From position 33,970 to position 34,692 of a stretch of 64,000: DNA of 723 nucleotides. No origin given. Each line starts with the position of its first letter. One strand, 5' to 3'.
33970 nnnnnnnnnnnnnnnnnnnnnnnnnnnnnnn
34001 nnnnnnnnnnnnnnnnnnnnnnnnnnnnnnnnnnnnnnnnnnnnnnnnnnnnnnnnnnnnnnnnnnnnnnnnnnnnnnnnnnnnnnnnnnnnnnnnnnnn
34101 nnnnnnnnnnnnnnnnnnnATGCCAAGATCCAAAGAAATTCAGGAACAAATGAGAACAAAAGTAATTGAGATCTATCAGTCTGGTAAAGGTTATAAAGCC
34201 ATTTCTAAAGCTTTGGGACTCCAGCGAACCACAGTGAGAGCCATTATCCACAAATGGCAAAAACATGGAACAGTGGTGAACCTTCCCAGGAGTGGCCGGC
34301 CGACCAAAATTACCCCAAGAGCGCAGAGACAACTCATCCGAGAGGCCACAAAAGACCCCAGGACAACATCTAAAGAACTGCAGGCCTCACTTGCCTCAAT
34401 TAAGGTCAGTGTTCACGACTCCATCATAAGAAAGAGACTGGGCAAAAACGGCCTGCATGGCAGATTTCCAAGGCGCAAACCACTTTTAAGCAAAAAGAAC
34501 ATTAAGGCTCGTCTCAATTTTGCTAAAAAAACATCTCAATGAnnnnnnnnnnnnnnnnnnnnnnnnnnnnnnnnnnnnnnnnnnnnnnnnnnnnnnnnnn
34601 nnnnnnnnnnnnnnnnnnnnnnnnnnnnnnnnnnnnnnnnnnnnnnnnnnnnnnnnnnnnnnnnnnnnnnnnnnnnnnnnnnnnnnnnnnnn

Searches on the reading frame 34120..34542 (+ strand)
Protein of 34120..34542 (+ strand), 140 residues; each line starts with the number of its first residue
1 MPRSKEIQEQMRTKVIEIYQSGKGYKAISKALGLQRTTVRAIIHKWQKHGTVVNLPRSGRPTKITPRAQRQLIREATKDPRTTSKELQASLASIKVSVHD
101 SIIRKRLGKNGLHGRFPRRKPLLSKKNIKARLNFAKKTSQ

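Call 56: search_protein_families(library=pfam, proteins=[window:34120-34542:+], max_evalue=0.001)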
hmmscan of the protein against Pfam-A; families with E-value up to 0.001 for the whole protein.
window:34120-34542:+ (140 aa): 7 families
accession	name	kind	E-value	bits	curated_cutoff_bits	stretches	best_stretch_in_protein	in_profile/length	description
PF01498.24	HTH_Tnp_Tc3_2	-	9.3e-23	80.7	31.5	1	69-137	1-69/72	Transposase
PF25787.1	HTH_SB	-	8.9e-19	67.5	43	1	1-52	1-52/53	Sleeping Beauty transposase HTH domain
PF13565.12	HTH_32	-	2.9e-08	34.6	33.7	1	38-106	1-72/73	Homeodomain-like domain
PF13551.12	HTH_29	-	4.2e-08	33.6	28.1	1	13-69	2-62/64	Winged helix-turn helix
PF13518.12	HTH_28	-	2.2e-07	31.3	25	1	11-61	1-51/52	Helix-turn-helix domain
PF13384.12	HTH_23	-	5.6e-07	29.6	24.6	1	8-50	3-45/50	Homeodomain-like domain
PF14493.12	HTH_40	-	0.00092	19.9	27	0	15-96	5-74/89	Helix-turn-helix domain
